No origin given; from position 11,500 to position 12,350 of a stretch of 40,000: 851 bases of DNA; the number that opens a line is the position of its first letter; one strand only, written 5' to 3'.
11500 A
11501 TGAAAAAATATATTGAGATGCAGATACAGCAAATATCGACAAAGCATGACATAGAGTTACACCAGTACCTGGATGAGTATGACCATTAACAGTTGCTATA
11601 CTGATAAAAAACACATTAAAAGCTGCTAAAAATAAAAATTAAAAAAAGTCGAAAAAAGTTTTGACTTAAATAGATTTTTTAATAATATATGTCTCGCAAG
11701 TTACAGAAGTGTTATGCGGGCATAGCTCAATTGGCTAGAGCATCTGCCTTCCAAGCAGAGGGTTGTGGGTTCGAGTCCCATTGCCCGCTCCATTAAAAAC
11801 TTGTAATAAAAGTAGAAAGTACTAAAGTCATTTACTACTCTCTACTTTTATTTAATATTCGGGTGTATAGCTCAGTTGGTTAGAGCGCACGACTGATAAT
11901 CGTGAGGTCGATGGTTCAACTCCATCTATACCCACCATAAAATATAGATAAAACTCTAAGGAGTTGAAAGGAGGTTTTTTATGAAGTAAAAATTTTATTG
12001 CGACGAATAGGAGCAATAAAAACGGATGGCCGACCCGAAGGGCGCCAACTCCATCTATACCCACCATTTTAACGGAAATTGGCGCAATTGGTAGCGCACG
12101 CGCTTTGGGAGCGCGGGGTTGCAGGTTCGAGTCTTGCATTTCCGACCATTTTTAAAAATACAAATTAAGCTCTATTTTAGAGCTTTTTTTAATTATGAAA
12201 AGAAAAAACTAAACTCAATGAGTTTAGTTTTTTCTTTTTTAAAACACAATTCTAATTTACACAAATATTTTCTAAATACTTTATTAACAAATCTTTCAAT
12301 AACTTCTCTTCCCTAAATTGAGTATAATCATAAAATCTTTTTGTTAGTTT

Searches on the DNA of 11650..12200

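Call 88: search_rna_families(source=window, start=11650, end=12200, threshold=evalue, max_evalue=1)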
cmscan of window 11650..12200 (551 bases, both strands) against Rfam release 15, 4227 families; matches with E-value up to 1: 9.
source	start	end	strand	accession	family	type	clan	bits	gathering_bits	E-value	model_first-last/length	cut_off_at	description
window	11861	11934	+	RF00005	tRNA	Gene; tRNA;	CL00001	75.2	29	1e-16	1-71/71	no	tRNA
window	11716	11789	+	RF00005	tRNA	Gene; tRNA;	CL00001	72.5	29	5.6e-16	1-71/71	no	tRNA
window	12073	12145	+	RF00005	tRNA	Gene; tRNA;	CL00001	62.4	29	3.3e-13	1-71/71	no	tRNA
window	11861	11935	-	RF04354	Plastid-ycf2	Cis-reg;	-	38.7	65.7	1.3e-06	1-75/75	no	Plastid-ycf2 5UTR RNA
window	11716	11790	-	RF04354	Plastid-ycf2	Cis-reg;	-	26.5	65.7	0.0027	1-75/75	no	Plastid-ycf2 5UTR RNA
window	12083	12191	+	RF00513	Trp_leader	Cis-reg; leader;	-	22.3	41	0.04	1-100/100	no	Tryptophan operon leader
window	12156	12200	-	RF02059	STnc50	Gene; sRNA;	-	22.2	55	0.29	39-84/84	5'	Salmonella enterica sRNA STnc40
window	11761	11886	+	RF02553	YrlA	Gene; sRNA;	-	20.5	69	0.089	27-81/114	no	Y RNA-like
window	12164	12189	+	RF04001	mir-7918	Gene; miRNA;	-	19.5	80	0.21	1-58/58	no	mir-7918 microRNA precursor family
